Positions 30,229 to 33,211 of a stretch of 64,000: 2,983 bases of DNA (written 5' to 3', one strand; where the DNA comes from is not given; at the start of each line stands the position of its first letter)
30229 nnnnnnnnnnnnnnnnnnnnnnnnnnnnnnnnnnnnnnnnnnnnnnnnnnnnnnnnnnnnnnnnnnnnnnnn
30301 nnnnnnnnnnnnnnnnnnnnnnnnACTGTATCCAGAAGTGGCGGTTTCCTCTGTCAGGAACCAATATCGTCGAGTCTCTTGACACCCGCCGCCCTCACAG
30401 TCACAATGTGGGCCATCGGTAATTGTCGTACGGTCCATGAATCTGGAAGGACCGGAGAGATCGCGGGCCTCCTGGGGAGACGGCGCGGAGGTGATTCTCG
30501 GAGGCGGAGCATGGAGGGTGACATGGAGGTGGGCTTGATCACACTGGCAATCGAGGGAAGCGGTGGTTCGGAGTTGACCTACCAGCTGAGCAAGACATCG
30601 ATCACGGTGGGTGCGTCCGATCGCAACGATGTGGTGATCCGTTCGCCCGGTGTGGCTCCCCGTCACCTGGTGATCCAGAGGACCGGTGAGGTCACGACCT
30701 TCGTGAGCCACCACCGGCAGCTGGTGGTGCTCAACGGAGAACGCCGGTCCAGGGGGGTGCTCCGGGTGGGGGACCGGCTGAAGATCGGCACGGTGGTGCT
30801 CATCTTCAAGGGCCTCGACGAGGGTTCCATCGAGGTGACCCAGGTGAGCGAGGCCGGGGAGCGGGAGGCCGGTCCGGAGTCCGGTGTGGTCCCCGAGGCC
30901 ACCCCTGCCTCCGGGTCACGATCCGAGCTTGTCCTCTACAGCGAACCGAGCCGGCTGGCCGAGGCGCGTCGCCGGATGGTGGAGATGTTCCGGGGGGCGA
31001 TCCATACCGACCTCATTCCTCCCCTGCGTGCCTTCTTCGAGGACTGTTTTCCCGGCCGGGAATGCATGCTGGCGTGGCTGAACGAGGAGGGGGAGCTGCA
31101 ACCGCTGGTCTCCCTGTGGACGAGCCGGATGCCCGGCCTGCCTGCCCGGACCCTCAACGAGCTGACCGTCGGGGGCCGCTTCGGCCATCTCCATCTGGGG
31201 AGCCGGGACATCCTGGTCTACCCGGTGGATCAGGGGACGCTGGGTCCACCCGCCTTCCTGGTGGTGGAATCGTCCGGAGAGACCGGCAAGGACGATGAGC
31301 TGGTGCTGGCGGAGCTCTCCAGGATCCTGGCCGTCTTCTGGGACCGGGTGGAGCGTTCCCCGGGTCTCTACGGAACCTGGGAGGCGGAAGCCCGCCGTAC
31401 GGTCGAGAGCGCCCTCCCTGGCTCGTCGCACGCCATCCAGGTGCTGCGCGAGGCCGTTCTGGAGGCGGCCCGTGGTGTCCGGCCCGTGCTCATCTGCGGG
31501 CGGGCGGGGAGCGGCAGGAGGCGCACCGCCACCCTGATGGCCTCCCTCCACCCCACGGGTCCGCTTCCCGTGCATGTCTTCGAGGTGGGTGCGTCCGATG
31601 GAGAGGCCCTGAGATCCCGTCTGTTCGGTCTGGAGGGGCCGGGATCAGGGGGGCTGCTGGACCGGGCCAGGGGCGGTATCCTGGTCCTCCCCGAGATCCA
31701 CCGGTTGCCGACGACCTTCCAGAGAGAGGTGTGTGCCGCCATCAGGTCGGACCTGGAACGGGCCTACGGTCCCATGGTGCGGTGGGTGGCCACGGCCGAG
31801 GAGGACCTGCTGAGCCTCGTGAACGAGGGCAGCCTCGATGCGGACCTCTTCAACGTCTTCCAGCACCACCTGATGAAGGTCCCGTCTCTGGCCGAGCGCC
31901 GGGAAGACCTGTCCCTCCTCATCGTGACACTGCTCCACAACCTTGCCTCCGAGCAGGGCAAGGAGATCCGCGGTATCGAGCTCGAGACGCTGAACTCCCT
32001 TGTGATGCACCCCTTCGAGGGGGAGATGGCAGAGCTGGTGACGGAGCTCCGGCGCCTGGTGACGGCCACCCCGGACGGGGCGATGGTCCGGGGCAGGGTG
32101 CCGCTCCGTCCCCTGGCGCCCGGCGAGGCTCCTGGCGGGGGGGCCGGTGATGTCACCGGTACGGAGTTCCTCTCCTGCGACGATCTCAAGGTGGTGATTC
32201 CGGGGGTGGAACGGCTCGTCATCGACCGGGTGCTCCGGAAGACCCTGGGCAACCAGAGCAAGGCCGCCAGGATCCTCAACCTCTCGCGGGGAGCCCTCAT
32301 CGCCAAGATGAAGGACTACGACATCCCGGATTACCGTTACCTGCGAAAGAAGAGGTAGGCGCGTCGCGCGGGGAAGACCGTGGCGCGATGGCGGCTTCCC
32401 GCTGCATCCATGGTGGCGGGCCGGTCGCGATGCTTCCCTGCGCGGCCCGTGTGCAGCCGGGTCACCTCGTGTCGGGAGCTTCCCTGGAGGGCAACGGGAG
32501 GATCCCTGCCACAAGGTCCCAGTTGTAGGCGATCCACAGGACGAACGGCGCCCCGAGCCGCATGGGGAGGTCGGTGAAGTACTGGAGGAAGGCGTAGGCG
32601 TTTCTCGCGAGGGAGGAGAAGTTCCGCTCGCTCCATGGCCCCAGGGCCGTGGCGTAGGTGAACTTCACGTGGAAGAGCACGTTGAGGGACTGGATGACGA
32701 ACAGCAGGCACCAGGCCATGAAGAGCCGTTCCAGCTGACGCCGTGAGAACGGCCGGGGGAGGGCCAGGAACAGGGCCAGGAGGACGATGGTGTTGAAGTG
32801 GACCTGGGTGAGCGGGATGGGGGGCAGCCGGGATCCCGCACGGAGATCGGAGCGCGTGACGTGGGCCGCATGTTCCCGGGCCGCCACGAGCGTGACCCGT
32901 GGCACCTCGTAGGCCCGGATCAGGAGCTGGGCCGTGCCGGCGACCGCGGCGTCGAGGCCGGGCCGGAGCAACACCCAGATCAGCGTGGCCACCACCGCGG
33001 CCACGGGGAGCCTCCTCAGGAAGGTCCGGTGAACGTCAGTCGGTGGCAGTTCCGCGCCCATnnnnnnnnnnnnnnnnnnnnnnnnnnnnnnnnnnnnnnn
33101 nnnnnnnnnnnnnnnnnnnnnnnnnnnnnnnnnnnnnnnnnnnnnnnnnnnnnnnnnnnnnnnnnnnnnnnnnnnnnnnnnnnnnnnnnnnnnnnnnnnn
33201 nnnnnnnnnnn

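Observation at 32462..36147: Ser/Thr kinase translationally abutted to a compact exosortase and a partner membrane protein, with no sorting-signal cargo nearby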

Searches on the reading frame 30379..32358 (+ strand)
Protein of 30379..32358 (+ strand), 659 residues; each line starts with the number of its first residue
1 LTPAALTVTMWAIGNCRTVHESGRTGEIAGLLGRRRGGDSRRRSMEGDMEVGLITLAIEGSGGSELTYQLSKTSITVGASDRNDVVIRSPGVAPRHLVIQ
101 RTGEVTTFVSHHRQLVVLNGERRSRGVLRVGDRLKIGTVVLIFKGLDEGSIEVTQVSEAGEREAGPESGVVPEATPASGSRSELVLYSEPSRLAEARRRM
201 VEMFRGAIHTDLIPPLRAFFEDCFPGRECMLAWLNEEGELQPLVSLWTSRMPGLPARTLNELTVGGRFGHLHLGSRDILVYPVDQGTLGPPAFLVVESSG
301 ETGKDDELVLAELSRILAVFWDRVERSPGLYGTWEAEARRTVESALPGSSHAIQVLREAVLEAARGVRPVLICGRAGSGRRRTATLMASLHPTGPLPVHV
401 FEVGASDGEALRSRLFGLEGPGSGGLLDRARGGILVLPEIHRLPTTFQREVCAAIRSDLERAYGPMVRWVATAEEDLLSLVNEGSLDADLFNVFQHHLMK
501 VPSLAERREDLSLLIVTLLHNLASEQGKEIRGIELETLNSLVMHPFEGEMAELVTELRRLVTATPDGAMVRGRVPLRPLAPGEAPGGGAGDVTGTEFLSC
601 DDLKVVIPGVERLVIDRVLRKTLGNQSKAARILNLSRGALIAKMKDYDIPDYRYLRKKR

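Call 28: search_protein_families(library=ncbifam, max_evalue=1, proteins=[window:30379-32358:+])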
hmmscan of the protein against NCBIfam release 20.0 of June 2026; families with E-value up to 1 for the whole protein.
window:30379-32358:+ (659 aa): 30 families (the best 25 are shown)
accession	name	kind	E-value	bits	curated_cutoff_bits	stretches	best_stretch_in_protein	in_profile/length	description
NF051870.1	NAssimRespRegNtrX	equivalog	1.2e-25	90.3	600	1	337-646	132-449/452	nitrogen assimilation response regulator NtrX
NF008469.0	PRK11361.1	equivalog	4.1e-24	85.1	714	1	356-649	155-456/461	acetoacetate metabolism transcriptional regulator AtoC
NF041552.1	TF_PrdR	equivalog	1.8e-22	79.4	795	1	348-648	271-577/577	sigma-54 dependent transcriptional regulator PrdR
TIGR01818.1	ntrC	equivalog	4e-19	68.7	558.6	2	343-564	133-367/463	nitrogen regulation protein NR(I)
NF008485.2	PRK11388.1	equivalog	3.2e-18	65.4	551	1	340-650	329-638/643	dihydroxyacetone kinase operon transcriptional regulator DhaR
TIGR01817.1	nifA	equivalog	3.1e-17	62.6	528.85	1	335-571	187-435/534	nif-specific transcriptional activator NifA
NF007689.0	PRK10365.1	equivalog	4.8e-17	61.9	760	1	343-644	138-439/441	sigma-54-dependent response regulator transcription factor ZraR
TIGR02915.1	PEP_resp_reg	equivalog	2.4e-16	59.6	502.6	1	344-649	139-444/445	PEP-CTERM-box response regulator transcription factor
NF038308.1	RNA_repair_RtcR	equivalog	1.2e-15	57.3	650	1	337-639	173-503/530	RNA repair transcriptional activator RtcR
NF041906.1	V4R_TF_MobR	exception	1.2e-15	57.1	999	1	425-646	320-543/544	phenol degradation transcriptional regulator MobR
TIGR02974.1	phageshock_pspF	equivalog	1.4e-15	57.4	443.55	1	348-567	3-236/336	phage shock protein operon transcriptional activator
NF050807.1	TransRegFlbDCaul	equivalog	3.1e-15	56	750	1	364-648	138-439/454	sigma-54-dependent transcriptional regulator FlbD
TIGR02329.1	propionate_PrpR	equivalog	1.2e-14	53.8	499.2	1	339-645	207-525/526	propionate catabolism operon regulatory protein PrpR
NF008176.1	PRK10923.1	equivalog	1.5e-14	53.5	620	2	348-561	142-368/469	nitrogen regulation protein NR(I)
NF003451.0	PRK05022.1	equivalog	4e-14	52.2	476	1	341-645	187-506/512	nitric oxide reductase transcriptional regulator NorR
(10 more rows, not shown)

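Call 30: search_protein_families(library=pfam, max_evalue=0.01, proteins=[window:30379-32358:+])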
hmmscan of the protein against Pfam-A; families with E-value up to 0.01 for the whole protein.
window:30379-32358:+ (659 aa): 6 families
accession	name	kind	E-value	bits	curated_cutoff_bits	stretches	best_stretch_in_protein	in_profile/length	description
PF00158.32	Sigma54_activat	-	1.4e-11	44.8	20.2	1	348-492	3-160/168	Sigma-54 interaction domain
PF14532.12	Sigma54_activ_2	-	1.8e-11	44.8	25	1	348-504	2-138/138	Sigma-54 interaction domain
PF16697.10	Yop-YscD_cpl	-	4.9e-10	40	33.2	1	67-143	11-90/94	Inner membrane component of T3SS, cytoplasmic domain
PF02954.25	HTH_8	-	7.3e-10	38.9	22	1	610-647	5-42/42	Bacterial regulatory protein, Fis family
PF25601.1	AAA_lid_14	-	7.2e-07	29.4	27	1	506-567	2-63/87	AAA+ ATPase lid domain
PF00498.31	FHA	-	1.3e-06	29.1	20.7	1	75-137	1-67/67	FHA domain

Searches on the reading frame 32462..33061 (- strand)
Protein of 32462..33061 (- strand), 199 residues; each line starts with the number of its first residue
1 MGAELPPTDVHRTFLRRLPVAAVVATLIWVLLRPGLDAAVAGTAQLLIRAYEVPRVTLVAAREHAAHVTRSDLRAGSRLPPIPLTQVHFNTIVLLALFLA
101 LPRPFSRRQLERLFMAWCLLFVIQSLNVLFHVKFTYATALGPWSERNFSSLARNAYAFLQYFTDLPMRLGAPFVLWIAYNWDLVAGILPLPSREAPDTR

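Call 3: search_protein_families(library=ncbifam, proteins=[window:32462-33061:-], max_evalue=1)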
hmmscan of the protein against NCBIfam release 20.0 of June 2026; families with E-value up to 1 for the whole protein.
window:32462-33061:- (199 aa): 1 family
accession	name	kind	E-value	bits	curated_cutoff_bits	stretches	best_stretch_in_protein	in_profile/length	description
NF041730.1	XrtH_assoc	equivalog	1.8e-09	37.6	35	1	13-180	3-181/184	exosortase H-associated membrane protein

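Call 4: search_protein_families(library=pfam, proteins=[window:32462-33061:-], max_evalue=1)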
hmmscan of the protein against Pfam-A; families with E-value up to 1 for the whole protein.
window:32462-33061:- (199 aa): 0 families

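Call 57: find_homologous_proteins(query=window:32462-33061:-, max_evalue=0.001)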
Query window:32462-33061:- (199 aa): 508 proteins with E <= 0.001 among 2460 candidates; the best 120 are listed.
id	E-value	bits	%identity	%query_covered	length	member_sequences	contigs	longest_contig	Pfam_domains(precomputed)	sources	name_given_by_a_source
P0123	9.8e-112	389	100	90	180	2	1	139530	PF28117.1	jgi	-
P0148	6.9e-99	347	81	100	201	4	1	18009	PF28117.1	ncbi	-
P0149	6.9e-89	315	72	100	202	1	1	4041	PF28117.1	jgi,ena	-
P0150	1.2e-88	314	78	90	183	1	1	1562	-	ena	-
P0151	7.6e-74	266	66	91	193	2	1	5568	-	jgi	-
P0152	3.4e-73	263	64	90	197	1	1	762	-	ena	-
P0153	1.6e-72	261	62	90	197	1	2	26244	-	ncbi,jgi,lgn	-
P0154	2.3e-72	261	63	90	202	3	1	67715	-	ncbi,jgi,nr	ncbi:MAG: hypothetical protein GXP47_06495 [Acidobacteria bacterium]|nr:hypothetical protein [Acidob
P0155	5.0e-72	260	62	92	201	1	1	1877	-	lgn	-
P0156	4.4e-71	257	59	91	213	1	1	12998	PF28117.1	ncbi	-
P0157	5.8e-71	256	59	95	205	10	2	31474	PF28117.1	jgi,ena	-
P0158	4.1e-69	250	60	96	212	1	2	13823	PF28117.1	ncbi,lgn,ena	-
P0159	5.2e-69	250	58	90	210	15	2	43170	PF28117.1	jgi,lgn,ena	jgi:hypothetical protein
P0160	5.4e-69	250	58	94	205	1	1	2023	PF28117.1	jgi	jgi:hypothetical protein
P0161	7.1e-69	249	58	95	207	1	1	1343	PF28117.1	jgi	jgi:hypothetical protein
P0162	8.0e-69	249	59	93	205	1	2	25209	PF28117.1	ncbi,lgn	-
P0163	1.4e-68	248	58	95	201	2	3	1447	PF28117.1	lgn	-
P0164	1.9e-68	248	59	93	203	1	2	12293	PF28117.1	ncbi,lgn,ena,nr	ncbi:MAG TPA: exosortase H-associated membrane protein [Candidatus Sulfomarinibacteraceae bacterium]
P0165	2.1e-68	248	61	87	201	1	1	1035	PF28117.1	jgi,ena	-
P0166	2.9e-68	247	59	89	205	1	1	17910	PF28117.1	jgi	jgi:hypothetical protein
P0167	3.3e-68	247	60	90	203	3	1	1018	PF28117.1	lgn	-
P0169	3.8e-68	247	60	90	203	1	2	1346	PF28117.1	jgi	jgi:hypothetical protein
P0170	3.8e-68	247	60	90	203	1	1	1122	PF28117.1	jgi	jgi:hypothetical protein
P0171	4.7e-68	247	60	90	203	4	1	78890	PF28117.1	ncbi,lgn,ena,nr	ncbi:MAG TPA: exosortase H-associated membrane protein [Methylomirabilota bacterium]|nr:exosortase H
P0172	5.5e-68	246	57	94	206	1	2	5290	PF28117.1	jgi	jgi:hypothetical protein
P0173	6.6e-68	246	57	96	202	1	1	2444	PF28117.1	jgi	jgi:hypothetical protein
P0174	6.6e-68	246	60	89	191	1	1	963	PF28117.1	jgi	-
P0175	6.7e-68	246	61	90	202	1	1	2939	PF28117.1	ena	-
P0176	7.5e-68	246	60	94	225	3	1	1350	PF28117.1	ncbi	-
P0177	7.6e-68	246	56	94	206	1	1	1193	PF28117.1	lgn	-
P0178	8.1e-68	246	54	96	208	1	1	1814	PF28117.1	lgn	-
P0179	9.2e-68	246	59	92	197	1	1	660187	PF28117.1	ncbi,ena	-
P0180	1.0e-67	246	57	95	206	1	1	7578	PF28117.1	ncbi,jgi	jgi:hypothetical protein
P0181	1.1e-67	246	58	94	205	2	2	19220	PF28117.1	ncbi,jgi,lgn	ncbi:MAG: hypothetical protein PVG53_00360 [Holophagae bacterium]|jgi:hypothetical protein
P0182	1.1e-67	245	57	88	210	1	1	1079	PF28117.1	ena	-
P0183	1.2e-67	245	58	91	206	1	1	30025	PF28117.1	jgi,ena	jgi:hypothetical protein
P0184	1.2e-67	245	59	90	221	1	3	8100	PF28117.1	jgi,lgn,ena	-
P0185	1.4e-67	245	62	87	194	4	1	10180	PF28117.1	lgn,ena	-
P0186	1.5e-67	245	54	96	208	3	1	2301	PF28117.1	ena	-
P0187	1.7e-67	245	61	91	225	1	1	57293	PF28117.1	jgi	jgi:hypothetical protein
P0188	1.8e-67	245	58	91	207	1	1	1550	PF28117.1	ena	-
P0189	1.9e-67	245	58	97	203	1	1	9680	PF28117.1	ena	-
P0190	2.1e-67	245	59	90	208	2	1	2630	PF28117.1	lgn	-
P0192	2.2e-67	244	58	91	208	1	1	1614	PF28117.1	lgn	-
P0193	2.3e-67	244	56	95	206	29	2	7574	PF28117.1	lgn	-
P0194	3.1e-67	244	58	96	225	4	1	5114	PF28117.1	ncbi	ncbi:MAG: exosortase H-associated membrane protein [Thermoanaerobaculales bacterium]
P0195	3.3e-67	244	55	95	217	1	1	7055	PF28117.1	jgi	-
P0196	3.3e-67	244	58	94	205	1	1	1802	PF28117.1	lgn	-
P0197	3.4e-67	244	57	91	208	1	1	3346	PF28117.1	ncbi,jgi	-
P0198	3.5e-67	244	60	94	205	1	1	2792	PF28117.1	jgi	jgi:hypothetical protein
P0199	4.2e-67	244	58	94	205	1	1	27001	PF28117.1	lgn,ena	-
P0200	4.6e-67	243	57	92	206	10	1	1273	PF28117.1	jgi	jgi:hypothetical protein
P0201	4.9e-67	243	57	91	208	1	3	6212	PF28117.1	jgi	jgi:hypothetical protein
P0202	5.0e-67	243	57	93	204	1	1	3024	PF28117.1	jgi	jgi:hypothetical protein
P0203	5.3e-67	243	57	95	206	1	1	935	PF28117.1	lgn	-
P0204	5.9e-67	243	60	89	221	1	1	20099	PF28117.1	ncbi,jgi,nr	ncbi:MAG: hypothetical protein V2I67_00090 [Thermoanaerobaculales bacterium]|jgi:hypothetical protei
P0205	6.1e-67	243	57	95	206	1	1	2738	PF28117.1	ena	-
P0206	7.4e-67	243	55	97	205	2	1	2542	PF28117.1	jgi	-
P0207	7.6e-67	243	55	96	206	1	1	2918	PF28117.1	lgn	-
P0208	7.9e-67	243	56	96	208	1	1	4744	PF28117.1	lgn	-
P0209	8.1e-67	243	54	96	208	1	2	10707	PF28117.1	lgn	-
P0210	8.5e-67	243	56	95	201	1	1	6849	PF28117.1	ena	-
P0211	9.0e-67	242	56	94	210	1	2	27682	PF28117.1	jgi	jgi:hypothetical protein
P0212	9.1e-67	242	57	91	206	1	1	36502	PF28117.1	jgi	-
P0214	1.0e-66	242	58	91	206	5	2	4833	PF28117.1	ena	-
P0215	1.0e-66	242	60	93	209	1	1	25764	PF28117.1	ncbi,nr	ncbi:MAG: hypothetical protein GY906_38290 [bacterium]|nr:hypothetical protein [bacterium]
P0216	1.1e-66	242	57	91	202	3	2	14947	PF28117.1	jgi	-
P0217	1.2e-66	242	56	93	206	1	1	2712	PF28117.1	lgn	-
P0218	1.2e-66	242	57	93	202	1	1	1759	PF28117.1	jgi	-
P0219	1.2e-66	242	57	93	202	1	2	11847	PF28117.1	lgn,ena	-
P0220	1.2e-66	242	58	94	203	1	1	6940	PF28117.1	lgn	-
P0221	1.2e-66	242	57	93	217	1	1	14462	PF28117.1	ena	-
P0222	1.2e-66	242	56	96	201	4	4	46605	PF28117.1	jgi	jgi:hypothetical protein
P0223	1.4e-66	242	55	95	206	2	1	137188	PF28117.1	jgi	jgi:hypothetical protein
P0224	1.4e-66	242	58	90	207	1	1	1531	PF28117.1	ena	-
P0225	1.6e-66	242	59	89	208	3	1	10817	PF28117.1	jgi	-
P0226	1.7e-66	242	57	93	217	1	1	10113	PF28117.1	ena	-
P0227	1.9e-66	241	56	95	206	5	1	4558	PF28117.1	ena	-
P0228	2.1e-66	241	55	95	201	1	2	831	PF28117.1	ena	-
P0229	2.2e-66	241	57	92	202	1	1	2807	PF28117.1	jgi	-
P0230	2.2e-66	241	57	91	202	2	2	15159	PF28117.1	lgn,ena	-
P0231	2.3e-66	241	58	90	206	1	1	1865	PF28117.1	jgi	-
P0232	2.3e-66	241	55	95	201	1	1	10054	PF28117.1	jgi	-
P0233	2.3e-66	241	58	90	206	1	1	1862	PF28117.1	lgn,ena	-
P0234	2.3e-66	241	57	92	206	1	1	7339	PF28117.1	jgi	-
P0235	2.5e-66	241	58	90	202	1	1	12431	PF28117.1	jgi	jgi:hypothetical protein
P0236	2.5e-66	241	55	93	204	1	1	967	PF28117.1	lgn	-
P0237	2.5e-66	241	57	91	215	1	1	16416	PF28117.1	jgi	-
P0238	2.7e-66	241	55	96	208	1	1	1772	PF28117.1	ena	-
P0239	2.8e-66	241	55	95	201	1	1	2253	PF28117.1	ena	-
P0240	2.8e-66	241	57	94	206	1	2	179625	PF28117.1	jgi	-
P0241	3.1e-66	241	58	91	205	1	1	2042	PF28117.1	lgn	-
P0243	3.6e-66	241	60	87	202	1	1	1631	PF28117.1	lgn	-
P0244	3.7e-66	240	57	93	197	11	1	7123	PF28117.1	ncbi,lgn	-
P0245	3.8e-66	240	55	94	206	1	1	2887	PF28117.1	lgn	-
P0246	4.0e-66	240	55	93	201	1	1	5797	PF28117.1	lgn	-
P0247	4.1e-66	240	55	94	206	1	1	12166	PF28117.1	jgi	-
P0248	4.5e-66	240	56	95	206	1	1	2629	PF28117.1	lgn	-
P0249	4.6e-66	240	55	95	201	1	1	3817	PF28117.1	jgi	jgi:hypothetical protein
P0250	4.6e-66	240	58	90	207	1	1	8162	PF28117.1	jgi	jgi:hypothetical protein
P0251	4.7e-66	240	55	95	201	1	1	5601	PF28117.1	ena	-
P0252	4.8e-66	240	57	94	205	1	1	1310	PF28117.1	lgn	-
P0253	4.9e-66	240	55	97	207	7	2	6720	PF28117.1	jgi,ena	jgi:hypothetical protein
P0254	5.1e-66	240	56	91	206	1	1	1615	PF28117.1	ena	-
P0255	5.2e-66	240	58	90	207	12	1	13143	PF28117.1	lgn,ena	-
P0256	5.3e-66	240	56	97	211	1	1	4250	PF28117.1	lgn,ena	-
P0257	6.0e-66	240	58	90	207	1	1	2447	PF28117.1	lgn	-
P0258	6.1e-66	240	55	94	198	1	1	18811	PF28117.1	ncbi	-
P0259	6.3e-66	240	56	93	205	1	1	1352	PF28117.1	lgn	-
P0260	7.4e-66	240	57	94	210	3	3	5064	PF28117.1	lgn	-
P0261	7.5e-66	239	56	95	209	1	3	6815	PF28117.1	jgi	jgi:hypothetical protein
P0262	7.7e-66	239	55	91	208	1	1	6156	PF28117.1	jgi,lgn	-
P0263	8.0e-66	239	57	85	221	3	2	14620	PF28117.1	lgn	-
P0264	8.0e-66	239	58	90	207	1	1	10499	PF28117.1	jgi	jgi:hypothetical protein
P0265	8.1e-66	239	58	92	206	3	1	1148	PF28117.1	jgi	-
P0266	8.5e-66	239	56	95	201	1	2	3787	PF28117.1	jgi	-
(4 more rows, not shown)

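Call 65: predict_structure(alignment_id=A3)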
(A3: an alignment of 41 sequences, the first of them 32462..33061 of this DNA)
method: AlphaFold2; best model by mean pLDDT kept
length: 199 residues; sequences in the alignment: 41
mean_pLDDT: 87.5   pTM: 0.80
mean pLDDT of the five models: 87.5, 86.6, 84.2, 83.8, 82.7
residues with pLDDT >= 90: 132; 70-90: 43; 50-70: 19; < 50: 5
segments of 3 or more residues with pLDDT < 50: 1-3
pLDDT, mean of each block of 10 residues (from residue 1): 60 92 97 95 95 87 91 75 90 96 94 96 95 92 90 94 84 94 77 52
secondary structure, 60 per line:
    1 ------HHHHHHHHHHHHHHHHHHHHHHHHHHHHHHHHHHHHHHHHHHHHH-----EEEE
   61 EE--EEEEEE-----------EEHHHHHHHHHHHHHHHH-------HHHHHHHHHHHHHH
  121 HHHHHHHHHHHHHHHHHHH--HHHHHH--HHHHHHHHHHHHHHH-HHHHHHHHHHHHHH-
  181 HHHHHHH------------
elements in order: H7-51 E57-62 E65-70 H84-99 H107-139 H142-147 H150-164 H166-179 H181-187

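Call 68: fold_search(model_id=the predicted structure, library=pdb)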
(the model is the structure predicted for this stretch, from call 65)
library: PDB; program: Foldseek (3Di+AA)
matches with E <= 10: 152; with E <= 0.001: 0
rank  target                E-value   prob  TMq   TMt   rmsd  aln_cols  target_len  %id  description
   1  3fk7_A                8.6e-01  0.38  0.27  0.27   9.7       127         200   14  Crystal structure of TetR triple mutant (H64K, S135L, S138I) in complex with 4-ddma-atc (released 2009-11-03)
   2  5c5b_C                1.3e+00  0.09  0.21  0.15  27.4       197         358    9  Crystal Structure of Human APPL BAR-PH Heterodimer (released 2016-06-22)
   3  2q13                  1.4e+00  0.09  0.21  0.14  27.1       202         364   10  Crystal structure of BAR-PH domain of APPL1 (released 2007-08-14)
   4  8izm_A                1.4e+00  0.08  0.17  0.04  18.0       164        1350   10  Structure of the Mumps Virus L Protein (state2) Bound by Phosphoprotein Tetramer (released 2024-04-17)
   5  2ns7_B                1.8e+00  0.16  0.23  0.24  10.5       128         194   13  How an in vitro selected peptide mimics the antibiotic tetracycline to induce TET repressor (released 2007-07-24)
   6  2elb                  1.8e+00  0.05  0.16  0.11  26.8       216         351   10  Crystal Structure of the BAR-PH domain of human APPL1 (released 2007-05-29)
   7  6rgx_A                2.0e+00  0.25  0.28  0.27  10.2       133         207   14  TETR(D) N82A MUTANT IN COMPLEX WITH DOXYCYCLINE AND MAGNESIUM (released 2019-08-21)
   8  7c86_A                2.1e+00  0.06  0.19  0.15  17.5       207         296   11  Time-resolved serial femtosecond crystallography reveals early structural changes in channelrhodopsin: Dark state stru (released 2021-04-07)
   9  4dcn_D                2.2e+00  0.05  0.17  0.17  25.4       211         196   12  Crystal Structure Analysis of the Arfaptin2 BAR domain in Complex with ARL1 (released 2012-06-13)
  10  6qjw                  2.7e+00  0.15  0.26  0.26   9.8       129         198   15  TetR(D) T103A mutant in complex with 7-chlortetracycline and magnesium (released 2019-08-21)
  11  9ntn_G                2.7e+00  0.05  0.18  0.12  16.2       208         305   10  Structure of Cap10-CdnD complex containing NDG modification (released 2025-05-07)
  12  6rd4_7                2.9e+00  0.10  0.23  0.25  21.6       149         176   13  CryoEM structure of Polytomella F-ATP synthase, Full dimer, composite map (released 2019-07-03)
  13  1x04                  2.9e+00  0.04  0.18  0.18  30.1       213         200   12  Crystal structure of endophilin BAR domain (mutant) (released 2006-05-02)
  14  3caz_B                2.9e+00  0.04  0.14  0.14  29.6       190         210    8  Crystal structure of a BAR protein from Galdieria sulphuraria (released 2008-03-04)
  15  6rcr                  3.0e+00  0.12  0.24  0.24   9.5       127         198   15  TETR(D) H100A MUTANT IN COMPLEX WITH DOXYCYCLINE AND MAGNESIUM (released 2019-08-21)
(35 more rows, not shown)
